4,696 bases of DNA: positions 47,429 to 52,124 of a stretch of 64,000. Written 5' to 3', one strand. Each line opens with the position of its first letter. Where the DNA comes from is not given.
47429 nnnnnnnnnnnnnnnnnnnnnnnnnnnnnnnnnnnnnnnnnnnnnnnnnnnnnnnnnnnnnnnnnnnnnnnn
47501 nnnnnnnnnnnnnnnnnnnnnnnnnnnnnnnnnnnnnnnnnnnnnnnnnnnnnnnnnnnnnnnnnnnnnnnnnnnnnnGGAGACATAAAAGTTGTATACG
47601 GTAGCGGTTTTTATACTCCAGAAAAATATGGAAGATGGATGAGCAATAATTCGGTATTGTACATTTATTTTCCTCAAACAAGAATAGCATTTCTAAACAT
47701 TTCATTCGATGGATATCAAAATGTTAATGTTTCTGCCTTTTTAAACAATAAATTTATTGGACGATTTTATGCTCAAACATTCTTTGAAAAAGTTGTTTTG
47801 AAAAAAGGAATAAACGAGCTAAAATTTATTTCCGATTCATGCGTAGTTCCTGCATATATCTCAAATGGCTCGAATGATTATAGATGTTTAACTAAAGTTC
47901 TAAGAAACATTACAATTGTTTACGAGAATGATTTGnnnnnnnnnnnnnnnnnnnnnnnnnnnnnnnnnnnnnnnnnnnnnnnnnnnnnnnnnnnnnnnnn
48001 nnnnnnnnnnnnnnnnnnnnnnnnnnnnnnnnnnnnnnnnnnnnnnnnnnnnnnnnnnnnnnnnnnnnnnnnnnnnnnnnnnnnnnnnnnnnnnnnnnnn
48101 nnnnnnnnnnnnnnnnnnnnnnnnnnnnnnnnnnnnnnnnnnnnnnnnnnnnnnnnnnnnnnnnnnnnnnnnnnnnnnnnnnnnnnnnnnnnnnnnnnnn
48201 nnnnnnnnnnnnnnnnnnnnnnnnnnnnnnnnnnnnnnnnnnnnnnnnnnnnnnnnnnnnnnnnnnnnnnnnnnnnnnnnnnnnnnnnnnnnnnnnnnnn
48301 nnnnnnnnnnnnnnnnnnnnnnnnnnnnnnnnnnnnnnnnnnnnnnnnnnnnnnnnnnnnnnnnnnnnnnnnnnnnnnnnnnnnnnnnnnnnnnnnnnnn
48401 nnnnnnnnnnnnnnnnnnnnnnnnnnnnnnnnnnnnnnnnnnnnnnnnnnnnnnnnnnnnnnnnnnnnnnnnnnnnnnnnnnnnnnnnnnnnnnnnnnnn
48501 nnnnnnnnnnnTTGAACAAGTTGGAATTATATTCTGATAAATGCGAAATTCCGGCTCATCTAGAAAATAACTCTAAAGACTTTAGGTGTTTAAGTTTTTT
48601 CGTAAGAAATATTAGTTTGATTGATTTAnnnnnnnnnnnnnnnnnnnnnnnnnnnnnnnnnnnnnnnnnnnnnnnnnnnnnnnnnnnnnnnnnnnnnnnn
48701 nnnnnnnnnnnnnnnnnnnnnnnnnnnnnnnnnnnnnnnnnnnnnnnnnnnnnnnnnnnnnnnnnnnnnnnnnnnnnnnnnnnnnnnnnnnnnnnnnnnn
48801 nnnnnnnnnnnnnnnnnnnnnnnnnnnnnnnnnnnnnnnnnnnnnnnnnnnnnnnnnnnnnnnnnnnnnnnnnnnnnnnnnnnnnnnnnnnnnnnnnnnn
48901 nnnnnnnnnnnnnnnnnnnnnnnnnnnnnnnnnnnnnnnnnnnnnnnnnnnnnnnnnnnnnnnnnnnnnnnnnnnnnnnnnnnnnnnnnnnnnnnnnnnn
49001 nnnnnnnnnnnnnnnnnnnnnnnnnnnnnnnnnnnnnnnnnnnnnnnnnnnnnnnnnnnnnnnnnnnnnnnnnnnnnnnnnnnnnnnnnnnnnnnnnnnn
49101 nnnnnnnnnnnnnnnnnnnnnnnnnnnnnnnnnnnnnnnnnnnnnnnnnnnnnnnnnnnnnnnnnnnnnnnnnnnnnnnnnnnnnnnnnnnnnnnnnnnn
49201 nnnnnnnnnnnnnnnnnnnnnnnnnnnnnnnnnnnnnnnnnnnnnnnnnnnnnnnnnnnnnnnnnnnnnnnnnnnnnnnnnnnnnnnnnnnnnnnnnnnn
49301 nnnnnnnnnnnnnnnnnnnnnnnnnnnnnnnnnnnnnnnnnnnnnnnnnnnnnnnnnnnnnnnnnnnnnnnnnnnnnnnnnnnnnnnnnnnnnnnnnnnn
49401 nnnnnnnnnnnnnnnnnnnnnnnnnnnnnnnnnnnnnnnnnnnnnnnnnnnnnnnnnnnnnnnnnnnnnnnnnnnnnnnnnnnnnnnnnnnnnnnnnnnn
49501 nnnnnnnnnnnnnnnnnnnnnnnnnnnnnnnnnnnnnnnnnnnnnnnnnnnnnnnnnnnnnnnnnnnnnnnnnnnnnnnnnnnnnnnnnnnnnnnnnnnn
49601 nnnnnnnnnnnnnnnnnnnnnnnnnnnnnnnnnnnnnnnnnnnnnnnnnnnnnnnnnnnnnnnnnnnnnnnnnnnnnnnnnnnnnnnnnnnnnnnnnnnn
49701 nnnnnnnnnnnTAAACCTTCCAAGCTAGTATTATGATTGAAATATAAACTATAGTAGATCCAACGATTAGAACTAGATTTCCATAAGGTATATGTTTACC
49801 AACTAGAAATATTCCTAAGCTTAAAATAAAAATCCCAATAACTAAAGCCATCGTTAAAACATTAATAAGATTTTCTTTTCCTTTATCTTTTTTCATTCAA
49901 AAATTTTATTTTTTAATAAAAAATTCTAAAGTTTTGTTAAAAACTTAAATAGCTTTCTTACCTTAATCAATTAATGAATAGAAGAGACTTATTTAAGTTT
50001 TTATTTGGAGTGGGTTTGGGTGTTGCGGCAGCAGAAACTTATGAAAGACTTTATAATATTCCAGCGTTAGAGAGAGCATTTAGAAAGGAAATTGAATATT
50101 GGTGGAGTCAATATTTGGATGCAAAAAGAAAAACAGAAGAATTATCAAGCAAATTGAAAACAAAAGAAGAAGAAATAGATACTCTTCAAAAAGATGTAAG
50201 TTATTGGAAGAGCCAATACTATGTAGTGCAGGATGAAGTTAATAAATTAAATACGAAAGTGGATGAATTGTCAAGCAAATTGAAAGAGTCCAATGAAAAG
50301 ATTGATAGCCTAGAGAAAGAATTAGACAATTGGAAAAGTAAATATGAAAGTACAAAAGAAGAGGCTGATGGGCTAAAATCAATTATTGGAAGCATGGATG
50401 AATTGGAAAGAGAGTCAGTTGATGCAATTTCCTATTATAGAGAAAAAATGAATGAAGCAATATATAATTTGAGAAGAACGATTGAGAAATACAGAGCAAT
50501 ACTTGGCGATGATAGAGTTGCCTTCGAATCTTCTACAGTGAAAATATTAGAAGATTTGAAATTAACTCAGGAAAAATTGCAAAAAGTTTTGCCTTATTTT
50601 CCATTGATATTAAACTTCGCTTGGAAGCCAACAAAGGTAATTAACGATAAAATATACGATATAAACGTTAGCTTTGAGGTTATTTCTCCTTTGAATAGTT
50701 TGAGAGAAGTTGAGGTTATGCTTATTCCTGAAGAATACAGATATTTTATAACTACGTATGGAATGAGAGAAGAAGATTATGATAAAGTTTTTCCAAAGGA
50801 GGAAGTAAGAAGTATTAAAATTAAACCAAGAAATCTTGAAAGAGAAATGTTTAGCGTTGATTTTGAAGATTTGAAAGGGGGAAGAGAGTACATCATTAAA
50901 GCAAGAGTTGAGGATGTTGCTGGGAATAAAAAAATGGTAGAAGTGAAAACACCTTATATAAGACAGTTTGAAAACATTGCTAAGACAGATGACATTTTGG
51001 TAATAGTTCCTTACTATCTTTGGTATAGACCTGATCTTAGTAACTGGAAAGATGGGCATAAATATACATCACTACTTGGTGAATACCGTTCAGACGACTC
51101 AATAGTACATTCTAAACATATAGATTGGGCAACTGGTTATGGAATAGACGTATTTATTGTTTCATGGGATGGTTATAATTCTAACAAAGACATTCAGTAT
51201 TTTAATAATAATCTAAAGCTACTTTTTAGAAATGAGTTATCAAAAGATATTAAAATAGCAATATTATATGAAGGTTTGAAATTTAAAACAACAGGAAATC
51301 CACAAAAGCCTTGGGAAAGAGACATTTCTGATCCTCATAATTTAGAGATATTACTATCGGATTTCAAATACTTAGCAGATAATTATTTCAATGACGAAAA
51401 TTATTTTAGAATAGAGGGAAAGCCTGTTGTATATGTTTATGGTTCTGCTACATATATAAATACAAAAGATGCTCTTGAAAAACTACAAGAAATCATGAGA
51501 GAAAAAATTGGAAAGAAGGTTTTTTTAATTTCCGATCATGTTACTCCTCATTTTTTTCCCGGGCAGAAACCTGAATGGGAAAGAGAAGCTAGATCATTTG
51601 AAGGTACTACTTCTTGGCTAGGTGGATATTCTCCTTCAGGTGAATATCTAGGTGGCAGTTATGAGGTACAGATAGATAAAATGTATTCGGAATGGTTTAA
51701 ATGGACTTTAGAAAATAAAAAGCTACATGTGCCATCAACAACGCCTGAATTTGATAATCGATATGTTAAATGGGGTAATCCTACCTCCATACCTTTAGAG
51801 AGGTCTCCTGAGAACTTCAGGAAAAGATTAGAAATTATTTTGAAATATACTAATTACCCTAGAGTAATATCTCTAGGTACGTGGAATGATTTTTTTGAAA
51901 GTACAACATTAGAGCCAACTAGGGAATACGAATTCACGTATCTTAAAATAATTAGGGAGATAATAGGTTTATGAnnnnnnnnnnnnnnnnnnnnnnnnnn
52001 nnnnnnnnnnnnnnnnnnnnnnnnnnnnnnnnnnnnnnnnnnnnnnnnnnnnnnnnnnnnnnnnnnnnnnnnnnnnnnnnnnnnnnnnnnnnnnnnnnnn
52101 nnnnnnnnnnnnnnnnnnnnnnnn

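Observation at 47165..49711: Unrecognised ~115-aa RW / C-x-IP / D-x-RCLS repeat domain, seven copies fused to a GT-C transferase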

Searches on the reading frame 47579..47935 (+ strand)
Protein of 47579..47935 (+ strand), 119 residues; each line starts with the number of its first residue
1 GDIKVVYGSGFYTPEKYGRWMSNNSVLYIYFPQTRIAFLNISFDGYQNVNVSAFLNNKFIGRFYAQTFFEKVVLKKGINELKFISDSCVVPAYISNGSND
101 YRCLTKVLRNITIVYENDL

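Call 26: search_solved_structures(query=A2, max_evalue=10, show_alignments=3)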
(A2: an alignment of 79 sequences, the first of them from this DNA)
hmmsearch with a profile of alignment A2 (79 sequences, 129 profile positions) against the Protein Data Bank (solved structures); distinct sequences matched with E-value up to 10: 19.
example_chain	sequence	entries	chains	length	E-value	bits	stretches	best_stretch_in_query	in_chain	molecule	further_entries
2w3j_A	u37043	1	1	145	0.091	15.8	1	40-95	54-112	CARBOHYDRATE BINDING MODULE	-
4qb1_A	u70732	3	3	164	0.13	15.3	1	36-96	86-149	Xyn30D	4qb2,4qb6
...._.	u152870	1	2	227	0.2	14.7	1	43-93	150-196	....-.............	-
7l2z_B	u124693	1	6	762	0.24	14.5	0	40-76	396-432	Cyclic di-GMP-binding protein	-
9b8v_G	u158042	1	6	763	0.24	14.5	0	40-76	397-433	Cellulose synthase operon protein B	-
9fmt_A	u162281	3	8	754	0.25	14.4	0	40-76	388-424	Cyclic di-GMP-binding protein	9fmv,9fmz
7lby_B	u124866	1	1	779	0.25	14.4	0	40-76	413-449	Cyclic di-GMP-binding protein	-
6yg8_A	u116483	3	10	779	0.27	14.3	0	40-76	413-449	Bacterial cellulose secretion regulator BcsB | Cyclic di-GMP-binding protein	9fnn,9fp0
9b8i_C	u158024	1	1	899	0.35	13.9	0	40-76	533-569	Cellulose synthase BcsB-BcsC fusion protein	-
3cmg_A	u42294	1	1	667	0.37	13.8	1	22-95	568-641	Putative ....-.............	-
5z1a_A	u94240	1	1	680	0.38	13.8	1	22-95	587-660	Putative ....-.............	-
5hs5_A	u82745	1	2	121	0.62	13.1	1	46-70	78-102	HTH-type transcriptional regulator SarX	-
8dhe_A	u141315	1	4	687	1.2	12.2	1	24-97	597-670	Glycosyl hydrolase family 2, sugar bindingdomain protein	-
6mvf_A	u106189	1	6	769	1.2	12.2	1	46-91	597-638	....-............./beta-glucuronidase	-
3sik_A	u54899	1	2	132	1.2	12.2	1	11-81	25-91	Conserved domain protein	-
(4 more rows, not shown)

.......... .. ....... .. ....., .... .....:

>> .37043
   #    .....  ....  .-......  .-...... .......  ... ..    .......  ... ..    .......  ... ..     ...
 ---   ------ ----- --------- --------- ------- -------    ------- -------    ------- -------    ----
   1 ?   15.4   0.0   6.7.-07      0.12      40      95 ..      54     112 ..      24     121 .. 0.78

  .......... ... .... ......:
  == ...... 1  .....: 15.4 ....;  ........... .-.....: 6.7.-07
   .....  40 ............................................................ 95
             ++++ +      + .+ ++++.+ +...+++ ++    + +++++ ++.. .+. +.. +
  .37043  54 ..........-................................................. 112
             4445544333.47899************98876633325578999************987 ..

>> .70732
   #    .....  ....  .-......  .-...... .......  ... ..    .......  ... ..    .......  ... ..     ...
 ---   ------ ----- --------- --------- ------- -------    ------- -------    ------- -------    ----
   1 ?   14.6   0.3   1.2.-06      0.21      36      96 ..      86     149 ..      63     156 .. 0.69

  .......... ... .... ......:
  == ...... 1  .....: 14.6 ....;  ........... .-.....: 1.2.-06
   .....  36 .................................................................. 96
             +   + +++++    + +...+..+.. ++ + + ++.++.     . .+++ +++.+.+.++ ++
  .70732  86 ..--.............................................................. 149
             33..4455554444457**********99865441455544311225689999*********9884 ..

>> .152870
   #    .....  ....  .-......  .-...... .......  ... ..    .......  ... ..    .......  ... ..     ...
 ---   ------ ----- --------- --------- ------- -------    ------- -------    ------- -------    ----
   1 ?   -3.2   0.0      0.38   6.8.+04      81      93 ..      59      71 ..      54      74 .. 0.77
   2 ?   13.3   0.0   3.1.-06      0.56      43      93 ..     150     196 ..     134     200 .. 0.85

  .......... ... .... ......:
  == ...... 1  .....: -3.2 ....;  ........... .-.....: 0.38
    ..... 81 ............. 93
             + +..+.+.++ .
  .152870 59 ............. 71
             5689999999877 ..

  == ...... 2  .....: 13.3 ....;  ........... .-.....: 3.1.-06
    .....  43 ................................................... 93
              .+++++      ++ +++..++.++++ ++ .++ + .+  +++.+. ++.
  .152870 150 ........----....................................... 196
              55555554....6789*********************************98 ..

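Call 27: find_homologous_proteins(query=A2, max_evalue=0.001)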
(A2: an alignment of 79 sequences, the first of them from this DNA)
Query A2 (79 sequences): 616 candidates shared short words with the query, none scored E <= 0.001.

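Call 34: predict_structure(alignment_id=A2)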
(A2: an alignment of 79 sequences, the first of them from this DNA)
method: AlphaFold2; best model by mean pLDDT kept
length: 119 residues; sequences in the alignment: 79
mean_pLDDT: 96.3   pTM: 0.87
mean pLDDT of the five models: 96.3, 96.2, 96.0, 95.6, 95.4
residues with pLDDT >= 90: 114; 70-90: 5; 50-70: 0; < 50: 0
segments of 3 or more residues with pLDDT < 50: none
pLDDT, mean of each block of 10 residues (from residue 1): 95 97 98 97 93 98 92 98 98 96 97 95
secondary structure, 60 per line:
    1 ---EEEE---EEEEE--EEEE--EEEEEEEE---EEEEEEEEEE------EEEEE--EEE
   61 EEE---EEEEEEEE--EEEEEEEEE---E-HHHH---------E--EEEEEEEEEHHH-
elements in order: E4-7 E11-15 E18-21 E24-31 E35-44 E51-55 E58-63 E67-74 E77-85 H91-94 E107-115

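Call 37: fold_search(model_id=the predicted structure, library=pdb)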
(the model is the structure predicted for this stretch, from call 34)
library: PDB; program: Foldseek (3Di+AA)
matches with E <= 10: 1705; with E <= 0.001: 2
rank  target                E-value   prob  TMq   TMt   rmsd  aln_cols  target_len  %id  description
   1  2w3j                  7.2e-04  1.00  0.58  0.51   5.2       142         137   13  Structure of a family 35 carbohydrate binding module from an environmental isolate (released 2009-01-20)
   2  6bqm                  9.8e-04  1.00  0.51  0.17   5.9       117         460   15  Secreted serine protease VesC from Vibrio cholerae (released 2018-11-28)
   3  2w47_A                1.3e-03  1.00  0.50  0.45   7.3       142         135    8  Clostridium thermocellum CBM35 in complex with delta-4,5- anhydrogalacturonic acid (released 2009-01-27)
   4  2w1w_A                1.9e-03  1.00  0.44  0.41   7.9       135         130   10  Native structure of a family 35 carbohydrate binding module from Clostridium thermocellum (released 2009-01-20)
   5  7byv_A                2.2e-03  1.00  0.47  0.15  10.6       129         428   15  Crystal structure of exo-beta-1,3-galactanase from Phanerochaete chrysosporium Pc1,3Gal43A E208Q with beta-1,3-galacto (released 2020-11-04)
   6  9h6h_B                2.4e-03  1.00  0.59  0.10   4.9       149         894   14  Bacteroides ovatus GH98 endoxylanase with Seleno-methionine substituents (released 2025-11-05)
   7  2w46_A                2.5e-03  1.00  0.43  0.38   9.1       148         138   13  CBM35 from Cellvibrio japonicus Abf62 (released 2009-01-27)
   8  9h6h_A                2.9e-03  1.00  0.59  0.10   4.9       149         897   14  Bacteroides ovatus GH98 endoxylanase with Seleno-methionine substituents (released 2025-11-05)
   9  9h6f_A                2.9e-03  1.00  0.56  0.09   5.3       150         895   14  Bacteroides ovatus GH98 endoxylanase in complex with arabino-xylooligosaccharide (released 2025-11-05)
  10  2wab_A                3.1e-03  1.00  0.50  0.23   4.5       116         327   16  Structure of an active site mutant of a family two carbohydrate esterase from Clostridium thermocellum in complex with (released 2009-03-24)
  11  2wao_A                3.1e-03  1.00  0.50  0.23   4.4       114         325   16  Structure of a family two carbohydrate esterase from Clostridium thermocellum in complex with cellohexaose (released 2009-10-06)
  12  2y8k                  3.1e-03  1.00  0.46  0.14   8.1       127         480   13  Structure of CtGH5-CBM6, an arabinoxylan-specific xylanase. (released 2011-02-16)
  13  8xck_F                3.1e-03  1.00  0.46  0.23   6.7       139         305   16  Closed state of central tail fiber of bacteriophage lambda (released 2024-05-01)
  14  2wz8                  3.2e-03  1.00  0.52  0.47   7.1       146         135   14  Family 35 carbohydrate binding module from Clostridium thermocellum (released 2010-07-14)
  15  3wnk                  3.4e-03  1.00  0.44  0.09   9.3       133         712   14  Crystal Structure of Bacillus circulans T-3040 cycloisomaltooligosaccharide glucanotransferase (released 2014-02-05)
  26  4qb1                  6.0e-03  1.00  0.55  0.52   5.6       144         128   11  Structure of CBM35 from Paenibacillus barcinonensis (released 2014-10-08)
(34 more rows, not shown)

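Call 52: search_protein_families(library=pfam, alignment_id=A2, max_evalue=1)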
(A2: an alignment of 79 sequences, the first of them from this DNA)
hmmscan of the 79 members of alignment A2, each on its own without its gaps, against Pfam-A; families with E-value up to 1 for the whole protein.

A. member 1, seq(119 aa): 2 families
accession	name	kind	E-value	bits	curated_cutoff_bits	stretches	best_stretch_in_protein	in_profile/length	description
PF13364.12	BetaGal_ABD2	-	0.02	16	23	1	31-66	43-80/112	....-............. second all-beta domain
PF25826.1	DUF7952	-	0.1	13.2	33.4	0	1-23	33-55/131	Domain of unknown function (DUF7952)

B. families by the number of members that match (of 79 scanned): 46 families (the first 25 are shown)
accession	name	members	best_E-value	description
PF13364.12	BetaGal_ABD2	4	0.015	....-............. second all-beta domain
PF25019.1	LRR_R13L1-DRL21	2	0.00096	R13L1/DRL21 LRRs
PF22895.2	DUF7024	2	0.0048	Domain of unknown function (DUF7024)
PF20620.4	DUF6805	2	0.07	Family of unknown function (DUF6805)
PF16407.11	PKD_2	1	0.0014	PKD-like family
PF17847.7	GlcV_C_terminal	1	0.0019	Glucose ABC transporter C-terminal domain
PF08282.18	Hydrolase_3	1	0.0051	haloacid dehalogenase-like hydrolase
PF22994.1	RSC4_Ig_like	1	0.0082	RSC4 Ig-like domain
PF21734.3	10_blade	1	0.0097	10-bladed beta propeller domain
PF24789.1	SAC9_GBDL_2nd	1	0.013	SAC9 second GBDL domain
PF00961.24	LAGLIDADG_1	1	0.021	LAGLIDADG endonuclease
PF21878.2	STIV_turret_1st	1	0.021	C381 turret protein 1st galactose-binding domain-like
PF08935.16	VP4_2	1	0.022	Viral protein VP4 subunit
PF14173.11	ComGG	1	0.029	ComG operon protein 7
PF13969.11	Pab87_oct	1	0.032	Pab87 octamerisation domain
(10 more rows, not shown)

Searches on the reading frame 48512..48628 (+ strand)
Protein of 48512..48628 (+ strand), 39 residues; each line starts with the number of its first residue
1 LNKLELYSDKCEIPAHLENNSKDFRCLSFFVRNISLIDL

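Call 33: find_related_loci(query=A3, collection=genome_contigs, flank=6000)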
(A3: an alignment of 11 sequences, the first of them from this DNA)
Query A3 (39 aa) in genome_contigs; peptide patterns used: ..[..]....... (x = any residue, [..] = any of these).
10 stretches matched a pattern; 1 encode a relative of the query (tblastn E <= 1e-3); 1 distinct loci.
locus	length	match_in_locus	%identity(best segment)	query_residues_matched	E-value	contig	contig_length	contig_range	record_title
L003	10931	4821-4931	45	1-37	2e-5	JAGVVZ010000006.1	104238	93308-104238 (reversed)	MAG: Candidatus Aenigmatarchaeota archaeon isolate RIFCSPHIGHO2_02_FULL_35_12 rifcsphigho2_02_scaffold_209, whole genome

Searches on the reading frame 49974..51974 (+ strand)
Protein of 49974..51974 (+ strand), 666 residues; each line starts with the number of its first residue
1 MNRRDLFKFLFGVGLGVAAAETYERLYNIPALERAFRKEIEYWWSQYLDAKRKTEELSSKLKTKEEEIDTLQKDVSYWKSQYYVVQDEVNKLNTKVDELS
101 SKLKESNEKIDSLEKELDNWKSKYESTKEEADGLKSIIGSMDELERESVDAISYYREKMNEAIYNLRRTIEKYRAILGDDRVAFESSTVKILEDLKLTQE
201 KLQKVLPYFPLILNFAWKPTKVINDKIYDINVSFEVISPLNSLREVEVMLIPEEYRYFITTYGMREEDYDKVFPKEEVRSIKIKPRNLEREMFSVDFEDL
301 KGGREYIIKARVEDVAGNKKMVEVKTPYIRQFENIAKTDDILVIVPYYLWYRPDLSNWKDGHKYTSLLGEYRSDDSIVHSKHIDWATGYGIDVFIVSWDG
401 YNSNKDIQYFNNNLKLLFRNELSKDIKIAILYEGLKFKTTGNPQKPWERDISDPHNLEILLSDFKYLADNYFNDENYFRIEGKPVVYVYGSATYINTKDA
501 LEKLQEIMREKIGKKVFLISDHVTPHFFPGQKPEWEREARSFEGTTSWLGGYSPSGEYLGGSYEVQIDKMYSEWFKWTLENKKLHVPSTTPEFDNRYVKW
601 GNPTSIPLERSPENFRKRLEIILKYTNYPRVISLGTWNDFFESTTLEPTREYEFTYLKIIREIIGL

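Call 15: search_protein_families(library=pfam, proteins=[window:49974-51974:+], max_evalue=0.001)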
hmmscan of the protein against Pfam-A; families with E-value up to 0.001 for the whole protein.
window:49974-51974:+ (666 aa): 14 families
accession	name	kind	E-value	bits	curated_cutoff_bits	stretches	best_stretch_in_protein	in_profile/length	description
PF14307.12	Glyco_tran_WbsX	-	2.3e-12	47.5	25.1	1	464-659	140-349/350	Glycosyltransferase WbsX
PF03659.20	Glyco_hydro_71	-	1.8e-08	34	34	1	383-651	22-243/375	Glycosyl hydrolase family 71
PF04849.18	HAP1_N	-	5e-06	26.4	33.9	1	46-128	209-291/307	HAP1 N-terminal conserved region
PF08614.16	ATG16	-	3e-05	24.7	33.7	1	54-135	69-150/200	Autophagy protein 16 (ATG16)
PF15619.11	Lebercilin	-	3.6e-05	23.8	34.3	1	28-124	57-154/193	Ciliary protein causing Leber congenital amaurosis disease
PF06009.19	Laminin_II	-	6.9e-05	23.3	33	1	50-139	1-90/138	Laminin Domain II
PF16317.11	Glyco_hydro_99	-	0.00014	21.5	33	0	364-649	58-307/341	Glycosyl hydrolase family 99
PF06818.20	Fez1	-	0.00018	22.5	34.4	1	45-208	31-176/199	Fez1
PF09728.14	Taxilin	-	0.00018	21.2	30.3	0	52-129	189-266/302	Myosin-like coiled-coil protein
PF25450.1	Rab11-FIP3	-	0.00023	21.9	31.9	1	49-118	51-120/125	Rab11-FIP3-like domain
PF13870.11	CCDC113_CCDC96_CC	-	0.00024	21.3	31.6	1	45-174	42-165/177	CCDC113/CCDC96, coiled-coil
PF12325.13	TMF_TATA_bd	-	0.00026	21.5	29.1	1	54-129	14-85/115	TATA element modulatory factor 1 TATA binding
PF24319.2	DUF7491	-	0.00046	20.8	30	1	53-117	22-86/90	Coiled-coil region of unknown function (DUF7491)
PF16402.11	DUF5010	-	0.00067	19.2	23.7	0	402-521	74-197/333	Domain of unknown function (DUF5010)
